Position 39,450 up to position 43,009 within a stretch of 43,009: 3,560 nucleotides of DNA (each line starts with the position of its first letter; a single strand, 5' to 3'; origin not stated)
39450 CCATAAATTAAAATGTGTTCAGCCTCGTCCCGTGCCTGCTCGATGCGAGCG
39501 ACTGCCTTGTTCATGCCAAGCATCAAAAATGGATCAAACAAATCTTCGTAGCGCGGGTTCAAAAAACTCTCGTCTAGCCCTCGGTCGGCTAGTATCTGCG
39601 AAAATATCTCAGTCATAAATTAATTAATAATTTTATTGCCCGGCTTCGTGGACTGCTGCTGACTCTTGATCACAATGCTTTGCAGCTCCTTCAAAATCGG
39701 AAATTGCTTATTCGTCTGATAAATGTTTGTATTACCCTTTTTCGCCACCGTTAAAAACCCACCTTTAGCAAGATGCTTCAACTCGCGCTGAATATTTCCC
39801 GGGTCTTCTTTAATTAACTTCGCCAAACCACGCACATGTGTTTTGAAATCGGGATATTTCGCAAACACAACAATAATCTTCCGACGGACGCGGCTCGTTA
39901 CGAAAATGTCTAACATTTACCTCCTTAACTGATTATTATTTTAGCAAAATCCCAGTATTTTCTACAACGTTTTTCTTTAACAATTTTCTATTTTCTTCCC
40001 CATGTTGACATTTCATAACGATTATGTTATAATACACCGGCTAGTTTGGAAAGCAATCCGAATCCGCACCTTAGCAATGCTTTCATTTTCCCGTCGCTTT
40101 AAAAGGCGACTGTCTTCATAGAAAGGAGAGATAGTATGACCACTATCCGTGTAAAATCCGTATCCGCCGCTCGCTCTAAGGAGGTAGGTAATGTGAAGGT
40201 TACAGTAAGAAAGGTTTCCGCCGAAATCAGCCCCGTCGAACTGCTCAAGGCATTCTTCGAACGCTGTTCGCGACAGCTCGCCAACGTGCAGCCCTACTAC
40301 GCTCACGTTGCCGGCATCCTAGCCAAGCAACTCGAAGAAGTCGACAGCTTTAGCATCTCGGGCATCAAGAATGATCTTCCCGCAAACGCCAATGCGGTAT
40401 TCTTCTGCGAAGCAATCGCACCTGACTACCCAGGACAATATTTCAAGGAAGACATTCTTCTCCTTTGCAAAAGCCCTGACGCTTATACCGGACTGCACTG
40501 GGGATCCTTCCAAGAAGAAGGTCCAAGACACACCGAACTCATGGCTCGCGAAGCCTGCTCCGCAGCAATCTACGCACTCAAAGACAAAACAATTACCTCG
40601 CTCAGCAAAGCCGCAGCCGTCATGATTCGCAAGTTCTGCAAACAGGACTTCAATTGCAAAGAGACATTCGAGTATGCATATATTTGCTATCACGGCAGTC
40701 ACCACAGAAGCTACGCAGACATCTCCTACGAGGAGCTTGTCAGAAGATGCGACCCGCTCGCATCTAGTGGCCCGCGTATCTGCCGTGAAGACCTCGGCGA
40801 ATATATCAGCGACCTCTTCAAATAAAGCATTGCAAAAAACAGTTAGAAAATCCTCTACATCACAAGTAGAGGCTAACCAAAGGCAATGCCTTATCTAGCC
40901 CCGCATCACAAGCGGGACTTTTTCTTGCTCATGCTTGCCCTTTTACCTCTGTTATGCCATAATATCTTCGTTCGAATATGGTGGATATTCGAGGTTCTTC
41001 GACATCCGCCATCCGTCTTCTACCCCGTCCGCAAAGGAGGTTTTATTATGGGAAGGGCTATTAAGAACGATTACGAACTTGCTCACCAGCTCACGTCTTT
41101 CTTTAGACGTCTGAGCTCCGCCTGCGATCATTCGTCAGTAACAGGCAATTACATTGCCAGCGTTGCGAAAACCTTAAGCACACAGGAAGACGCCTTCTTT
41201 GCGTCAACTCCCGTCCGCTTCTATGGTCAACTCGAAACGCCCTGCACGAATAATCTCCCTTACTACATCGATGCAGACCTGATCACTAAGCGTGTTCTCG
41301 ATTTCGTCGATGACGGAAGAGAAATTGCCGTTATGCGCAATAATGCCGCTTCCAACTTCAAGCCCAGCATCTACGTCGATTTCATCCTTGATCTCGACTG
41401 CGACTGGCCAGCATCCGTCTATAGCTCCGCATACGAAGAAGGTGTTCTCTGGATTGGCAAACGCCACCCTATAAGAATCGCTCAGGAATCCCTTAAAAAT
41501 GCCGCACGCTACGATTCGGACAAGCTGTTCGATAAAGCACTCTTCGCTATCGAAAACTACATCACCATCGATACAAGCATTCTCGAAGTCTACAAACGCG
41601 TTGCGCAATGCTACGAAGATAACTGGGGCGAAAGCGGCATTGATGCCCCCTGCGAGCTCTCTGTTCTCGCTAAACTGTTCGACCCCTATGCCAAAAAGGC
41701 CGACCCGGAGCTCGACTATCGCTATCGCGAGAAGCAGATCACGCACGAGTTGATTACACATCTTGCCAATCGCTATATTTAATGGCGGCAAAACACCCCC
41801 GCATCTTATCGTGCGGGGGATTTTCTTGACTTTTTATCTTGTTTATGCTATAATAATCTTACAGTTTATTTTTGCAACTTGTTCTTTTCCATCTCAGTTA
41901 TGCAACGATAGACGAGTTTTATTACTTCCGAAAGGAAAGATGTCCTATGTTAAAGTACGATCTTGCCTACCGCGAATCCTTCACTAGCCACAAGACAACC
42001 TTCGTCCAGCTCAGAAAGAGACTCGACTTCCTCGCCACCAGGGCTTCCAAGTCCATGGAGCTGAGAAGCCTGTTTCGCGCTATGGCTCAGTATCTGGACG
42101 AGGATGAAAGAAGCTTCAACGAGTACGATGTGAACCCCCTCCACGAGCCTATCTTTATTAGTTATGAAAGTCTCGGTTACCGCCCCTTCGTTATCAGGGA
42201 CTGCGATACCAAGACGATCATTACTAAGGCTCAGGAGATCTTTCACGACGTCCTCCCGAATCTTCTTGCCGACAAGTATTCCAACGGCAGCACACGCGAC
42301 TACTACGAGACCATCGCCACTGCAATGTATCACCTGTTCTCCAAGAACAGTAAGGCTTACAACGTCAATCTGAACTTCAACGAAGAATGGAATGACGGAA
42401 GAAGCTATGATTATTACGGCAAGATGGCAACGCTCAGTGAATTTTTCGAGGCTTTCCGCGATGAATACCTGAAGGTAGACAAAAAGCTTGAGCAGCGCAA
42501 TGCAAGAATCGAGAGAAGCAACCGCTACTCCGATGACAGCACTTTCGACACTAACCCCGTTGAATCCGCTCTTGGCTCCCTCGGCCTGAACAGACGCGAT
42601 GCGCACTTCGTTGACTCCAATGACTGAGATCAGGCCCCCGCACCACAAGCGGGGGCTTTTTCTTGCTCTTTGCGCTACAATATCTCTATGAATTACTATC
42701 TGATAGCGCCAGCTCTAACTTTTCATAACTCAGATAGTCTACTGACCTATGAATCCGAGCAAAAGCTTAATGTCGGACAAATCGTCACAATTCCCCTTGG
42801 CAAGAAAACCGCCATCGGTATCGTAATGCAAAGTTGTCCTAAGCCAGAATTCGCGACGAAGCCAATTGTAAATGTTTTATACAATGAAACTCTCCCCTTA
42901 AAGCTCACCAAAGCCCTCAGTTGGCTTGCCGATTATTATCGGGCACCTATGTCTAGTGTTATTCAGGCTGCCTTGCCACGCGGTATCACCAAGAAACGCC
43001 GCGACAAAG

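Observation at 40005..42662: Three tandem, individually wired orphan genes (229, 244 and 226 aa) that look like divergent paralogs, between the recJ operon and priA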

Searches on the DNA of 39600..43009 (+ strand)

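Call 54: search_rna_families(source=window, start=39600, end=43009, threshold=evalue, max_evalue=1)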
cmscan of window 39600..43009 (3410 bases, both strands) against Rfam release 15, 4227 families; matches with E-value up to 1: 0.
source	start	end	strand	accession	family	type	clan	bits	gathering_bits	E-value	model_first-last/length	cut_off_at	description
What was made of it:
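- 40964..41047 (+): P2 5' leader. It holds a conserved hairpin (40978-40986 pairs with 41004-41012; core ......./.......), a possible second stem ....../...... (40971-40976 with 40988-40993), a pyrimidine tract, and SD AAGGAGG at 41034. There is no Rfam match (call 54).
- On Rfam cis-regulatory RNA families: No match at E<=1 in 39600-43009 (call 54).
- Closest known: Structured 5' leaders that give feedback control of translation. Different: No Rfam match (call 54).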

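Call 87: build_rna_model(alignment_id=A9, structure=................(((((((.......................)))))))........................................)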
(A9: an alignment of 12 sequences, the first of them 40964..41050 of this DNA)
Model R1 built from alignment A9 (12 sequences, 93 columns); structure: as given.
model positions 87; base pairs 7; branch points 0; effective number of sequences 4.08; information 0.654 bits per position. Calibrated on 0.2 Mb of random sequence (short: E-values are rough).
structure used (alignment columns):
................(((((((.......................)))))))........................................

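Call 88: search_with_rna_model(model_id=R1, sources=[window, L001, L002, L003, L005, L006, L007, L008, L010, L012, L013, L015, L016, L017, L018, L019, L021, L022, L023, L024, L025, L026, L028, L029, L030], max_evalue=1, make_alignment=true)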
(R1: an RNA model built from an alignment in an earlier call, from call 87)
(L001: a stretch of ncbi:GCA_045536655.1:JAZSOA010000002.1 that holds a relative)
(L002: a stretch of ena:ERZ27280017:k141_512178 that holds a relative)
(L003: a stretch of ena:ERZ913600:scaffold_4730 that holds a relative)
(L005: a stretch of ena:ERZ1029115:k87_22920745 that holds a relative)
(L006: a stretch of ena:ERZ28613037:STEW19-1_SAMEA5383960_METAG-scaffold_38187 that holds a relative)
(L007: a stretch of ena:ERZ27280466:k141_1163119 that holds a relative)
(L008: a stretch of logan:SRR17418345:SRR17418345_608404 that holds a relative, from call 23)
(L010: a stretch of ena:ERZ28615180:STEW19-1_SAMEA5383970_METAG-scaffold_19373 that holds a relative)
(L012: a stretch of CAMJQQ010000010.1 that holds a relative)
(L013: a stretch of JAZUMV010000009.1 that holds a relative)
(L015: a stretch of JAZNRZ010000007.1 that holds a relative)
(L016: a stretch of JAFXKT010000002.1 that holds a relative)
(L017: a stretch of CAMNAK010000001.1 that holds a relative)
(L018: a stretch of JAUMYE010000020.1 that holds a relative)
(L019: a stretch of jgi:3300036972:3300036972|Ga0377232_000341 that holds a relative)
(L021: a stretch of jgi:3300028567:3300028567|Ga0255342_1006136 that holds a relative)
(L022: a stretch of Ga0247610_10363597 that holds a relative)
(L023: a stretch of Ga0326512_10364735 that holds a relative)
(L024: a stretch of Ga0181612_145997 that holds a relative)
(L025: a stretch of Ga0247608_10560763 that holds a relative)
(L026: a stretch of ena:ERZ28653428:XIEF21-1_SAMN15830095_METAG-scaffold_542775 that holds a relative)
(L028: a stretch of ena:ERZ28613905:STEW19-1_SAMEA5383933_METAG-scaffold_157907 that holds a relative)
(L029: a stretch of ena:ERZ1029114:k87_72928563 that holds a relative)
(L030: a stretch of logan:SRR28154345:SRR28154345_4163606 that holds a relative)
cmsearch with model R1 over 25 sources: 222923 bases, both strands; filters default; matches with E-value up to 1: 25.
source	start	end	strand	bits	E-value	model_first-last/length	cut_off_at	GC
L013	5918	6003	+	91.6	2.8e-18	1-87/87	no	0.44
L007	344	429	+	89.2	1e-17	1-87/87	no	0.41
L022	66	151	+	89.2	1e-17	1-87/87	no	0.41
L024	938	1022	+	87.9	2e-17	1-87/87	no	0.44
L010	135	220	+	85.3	8.4e-17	1-87/87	no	0.43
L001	9126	9211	+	85.1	9.4e-17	1-87/87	no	0.44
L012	5918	6003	+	83.7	2e-16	1-87/87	no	0.42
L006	302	388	+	73.5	4.9e-14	1-87/87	no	0.46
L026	115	200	+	72.9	6.7e-14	1-87/87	no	0.41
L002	9916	10003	+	72.7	7.5e-14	1-87/87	no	0.39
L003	3044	3131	+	72.7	7.5e-14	1-87/87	no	0.39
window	40964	41050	+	71.4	1.5e-13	1-87/87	no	0.47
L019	7920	8003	+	69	5.4e-13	1-87/87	no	0.4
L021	6050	6133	+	68.7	6.6e-13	1-87/87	no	0.42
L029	587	674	+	66.9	1.7e-12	1-87/87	no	0.39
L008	3847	3933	+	64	8.4e-12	1-87/87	no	0.46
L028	181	266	+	63.1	1.4e-11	1-87/87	no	0.43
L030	130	213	+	62.1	2.3e-11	1-87/87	no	0.4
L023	1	51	+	38.6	7.5e-06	37-87/87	5'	0.45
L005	1010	1092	+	35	5e-05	1-87/87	no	0.45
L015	5921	6003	+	27.2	0.0035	1-87/87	no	0.49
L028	1120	1202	+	26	0.0065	1-87/87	no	0.49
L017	5922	6003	+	24.8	0.013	1-87/87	no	0.52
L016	5922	6003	+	23.7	0.023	1-87/87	no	0.5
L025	505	586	+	21.4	0.079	1-87/87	no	0.52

Alignment A10: 25 matches aligned to the model, 92 columns, each read 5' to 3' on its own strand. Consensus structure (alignment columns), stored with it:
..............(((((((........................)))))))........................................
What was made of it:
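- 40034..40135 (+): P1 5' leader with two hairpins and SD AGGAG at 40124. The P2 leader model does not match it (call 88).
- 40964..41047 (+): Covariance model R1 hits once upstream of every P2 gene whose upstream sequence is held (24 hits), plus a second copy in L028, and nowhere else in 223 kb (call 88).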

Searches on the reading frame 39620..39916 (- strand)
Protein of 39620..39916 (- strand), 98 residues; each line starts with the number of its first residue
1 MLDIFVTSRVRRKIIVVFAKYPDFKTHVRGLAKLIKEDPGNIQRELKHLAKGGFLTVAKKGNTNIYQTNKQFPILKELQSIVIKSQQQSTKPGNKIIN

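Call 79: search_protein_families(library=pfam, proteins=[window:39620-39916:-], max_evalue=0.1)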
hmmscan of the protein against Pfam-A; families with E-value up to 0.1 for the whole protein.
window:39620-39916:- (98 aa): 4 families
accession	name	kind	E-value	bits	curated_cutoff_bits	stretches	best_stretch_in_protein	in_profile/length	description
PF25212.1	HVO_A0114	-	0.0089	16.2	27.6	1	27-63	38-74/84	HVO_A0114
PF14394.12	DUF4423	-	0.013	15.8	30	1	15-89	26-98/165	Domain of unknown function (DUF4423)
PF24033.1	DUF7342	-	0.036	14.5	31.6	1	43-84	35-76/150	Family of unknown function (DUF7342)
PF09857.14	YjhX_toxin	-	0.063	13.7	27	0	43-67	8-32/85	Putative toxin of bacterial toxin-antitoxin pair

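Call 102: search_protein_families(library=padloc, proteins=[window:39620-39916:-], max_evalue=0.1)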
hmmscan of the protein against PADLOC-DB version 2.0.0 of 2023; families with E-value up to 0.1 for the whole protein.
window:39620-39916:- (98 aa): 8 families
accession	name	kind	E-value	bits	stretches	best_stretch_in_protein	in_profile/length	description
PDLC04368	PDC-M05A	-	7.3e-18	63.1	1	7-85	11-89/201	-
PDLC04372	PDC-M05A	-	1.1e-10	40.1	1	36-86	9-59/167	-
PDLC04369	PDC-M05A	-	0.0001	20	1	17-87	21-90/201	-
PDLC04371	PDC-M05A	-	0.0013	16.4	1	8-68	30-90/211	-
PDLC01434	CasR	-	0.005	14.7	1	25-63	141-179/191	"CAS-I,CAS-II,CAS-III,CAS-IV,CAS-V,CAS-VI; associated_signaling"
PDLC01268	CasR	-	0.0053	14.7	1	25-67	137-175/179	"CAS-I,CAS-II,CAS-III,CAS-IV,CAS-V,CAS-VI; associated_signaling"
PDLC01044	Csa3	-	0.019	12.9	1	3-66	127-184/194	Type I-A associated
PDLC04370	PDC-M05A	-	0.032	12.1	1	40-84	45-89/194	-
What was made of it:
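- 39620..39916 (-): 98-aa winged-helix protein, first gene of the divergent recJ operon. It forms the left border of the slot. Residues 7-85 match the N-terminal half of the PADLOC candidate PDC-M05A at E 7e-18 (call 102).
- The adjacent 98-aa wHTH protein matches the PADLOC candidate PDC-M05A at E 7e-18 (call 102).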

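Call 103: search_protein_families(library=ncbifam, proteins=[window:39620-39916:-], max_evalue=0.1)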
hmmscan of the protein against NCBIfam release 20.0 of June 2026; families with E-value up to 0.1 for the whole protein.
window:39620-39916:- (98 aa): 3 families
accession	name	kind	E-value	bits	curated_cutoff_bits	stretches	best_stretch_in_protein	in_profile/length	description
NF033788.1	HTH_metalloreg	subfamily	0.0086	15.9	55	1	10-70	12-70/77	metalloregulator ArsR/SmtB family transcription factor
NF047563.1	modulin_PmtR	equivalog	0.019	15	200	1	26-96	37-105/125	PSM export ABC transporter transcriptional regulator PmtR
TIGR01884.1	cas_HTH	subfamily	0.056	12.8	60.2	1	25-68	156-198/202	CRISPR-associated CARF protein Csa3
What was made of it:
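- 39620..39916 (-): It has weak ArsR/HTH hits (calls 79, 103).
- Tried and rejected: Pfam, PADLOC and NCBIfam on the cassette proteins of related loci (calls 79, 102, 103).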

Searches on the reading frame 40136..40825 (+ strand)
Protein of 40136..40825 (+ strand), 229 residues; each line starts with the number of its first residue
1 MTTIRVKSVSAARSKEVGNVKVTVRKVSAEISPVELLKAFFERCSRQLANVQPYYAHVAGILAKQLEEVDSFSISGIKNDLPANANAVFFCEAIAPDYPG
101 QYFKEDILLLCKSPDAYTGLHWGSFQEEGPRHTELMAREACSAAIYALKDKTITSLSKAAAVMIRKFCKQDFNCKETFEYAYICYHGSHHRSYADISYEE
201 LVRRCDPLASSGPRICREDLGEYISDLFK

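Call 7: search_protein_families(library=pfam, proteins=[window:40136-40825:+], max_evalue=1)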
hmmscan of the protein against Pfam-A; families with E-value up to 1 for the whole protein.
window:40136-40825:+ (229 aa): 0 families

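Call 8: search_protein_families(library=ncbifam, proteins=[window:40136-40825:+], max_evalue=1)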
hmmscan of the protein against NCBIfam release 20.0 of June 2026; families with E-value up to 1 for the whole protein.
window:40136-40825:+ (229 aa): 0 families

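Call 9: search_protein_families(library=phrogs, proteins=[window:40136-40825:+], max_evalue=1)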
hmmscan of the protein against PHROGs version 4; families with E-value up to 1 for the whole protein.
window:40136-40825:+ (229 aa): 2 families
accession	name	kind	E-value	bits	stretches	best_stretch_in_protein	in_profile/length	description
phrog_24730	-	unknown function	0.062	14.8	0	132-186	3-56/98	-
phrog_29033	-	unknown function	0.23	12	1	157-190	143-176/207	-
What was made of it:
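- On Phage or mobile-element genes: PHROGs: only hits at E 0.06-0.23 (call 9).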

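Call 10: search_protein_families(library=padloc, proteins=[window:40136-40825:+], max_evalue=1)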
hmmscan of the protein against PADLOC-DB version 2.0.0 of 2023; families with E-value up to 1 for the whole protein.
window:40136-40825:+ (229 aa): 0 families

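Call 15: find_homologous_proteins(query=window:40136-40825:+, max_evalue=0.01)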
Query window:40136-40825:+ (229 aa): 2 proteins with E <= 0.01 among 189 candidates.
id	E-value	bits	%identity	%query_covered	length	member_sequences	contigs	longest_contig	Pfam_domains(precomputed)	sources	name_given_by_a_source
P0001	2.4e-137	474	90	100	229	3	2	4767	-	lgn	-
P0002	7.6e-104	364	71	100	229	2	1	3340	-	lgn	-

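Call 23: find_encoding_contigs(protein=P0001, flank=10000, max_places=3)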
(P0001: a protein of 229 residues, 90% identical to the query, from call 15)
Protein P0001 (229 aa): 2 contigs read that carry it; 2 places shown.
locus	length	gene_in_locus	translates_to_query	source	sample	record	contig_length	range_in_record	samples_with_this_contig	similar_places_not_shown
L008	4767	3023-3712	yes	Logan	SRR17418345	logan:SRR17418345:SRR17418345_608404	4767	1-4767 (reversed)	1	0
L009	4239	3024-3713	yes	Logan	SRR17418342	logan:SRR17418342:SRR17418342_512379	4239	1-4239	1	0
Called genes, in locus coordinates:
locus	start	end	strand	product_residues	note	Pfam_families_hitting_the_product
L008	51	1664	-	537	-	PF01368:DHH, PF02272:DHHA1, PF17768:RecJ_OB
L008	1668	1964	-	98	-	-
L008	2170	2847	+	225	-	-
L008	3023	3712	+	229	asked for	-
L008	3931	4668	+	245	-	-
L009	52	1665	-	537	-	PF01368:DHH, PF02272:DHHA1, PF17768:RecJ_OB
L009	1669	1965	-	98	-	-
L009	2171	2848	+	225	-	-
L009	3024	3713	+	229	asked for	-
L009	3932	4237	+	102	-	?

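Call 79: search_protein_families(library=pfam, proteins=[L008:2170-2847:+], max_evalue=0.1)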
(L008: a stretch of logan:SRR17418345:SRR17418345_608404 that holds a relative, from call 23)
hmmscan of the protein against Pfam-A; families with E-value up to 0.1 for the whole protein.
L008:2170-2847:+ (225 aa): 0 families

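Call 92: search_dna_similar(query=window:40136-40825:+, collection=phages, mode=protein, max_evalue=0.01, max_rows=5)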
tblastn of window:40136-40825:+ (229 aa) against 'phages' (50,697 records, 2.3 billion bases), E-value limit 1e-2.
No match.

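Call 102: search_protein_families(library=padloc, proteins=[L008:2170-2847:+], max_evalue=0.1)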
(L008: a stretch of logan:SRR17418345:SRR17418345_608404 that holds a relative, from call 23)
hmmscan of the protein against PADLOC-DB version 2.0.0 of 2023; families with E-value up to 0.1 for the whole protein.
L008:2170-2847:+ (225 aa): 0 families
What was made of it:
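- Closest known: Integron cassette arrays and recombinase-associated arrays of orphan immunity genes. Different: No match to known immunity or defence families (calls 10, 102).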

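Call 103: search_protein_families(library=ncbifam, proteins=[L008:2170-2847:+], max_evalue=0.1)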
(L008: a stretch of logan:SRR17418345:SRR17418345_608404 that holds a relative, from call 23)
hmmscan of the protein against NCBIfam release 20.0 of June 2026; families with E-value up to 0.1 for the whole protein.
L008:2170-2847:+ (225 aa): 1 family
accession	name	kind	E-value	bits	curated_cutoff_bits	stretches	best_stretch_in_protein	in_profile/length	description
TIGR03221.1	muco_delta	equivalog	0.014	15.5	130.6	1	39-75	22-60/90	muconolactone Delta-isomerase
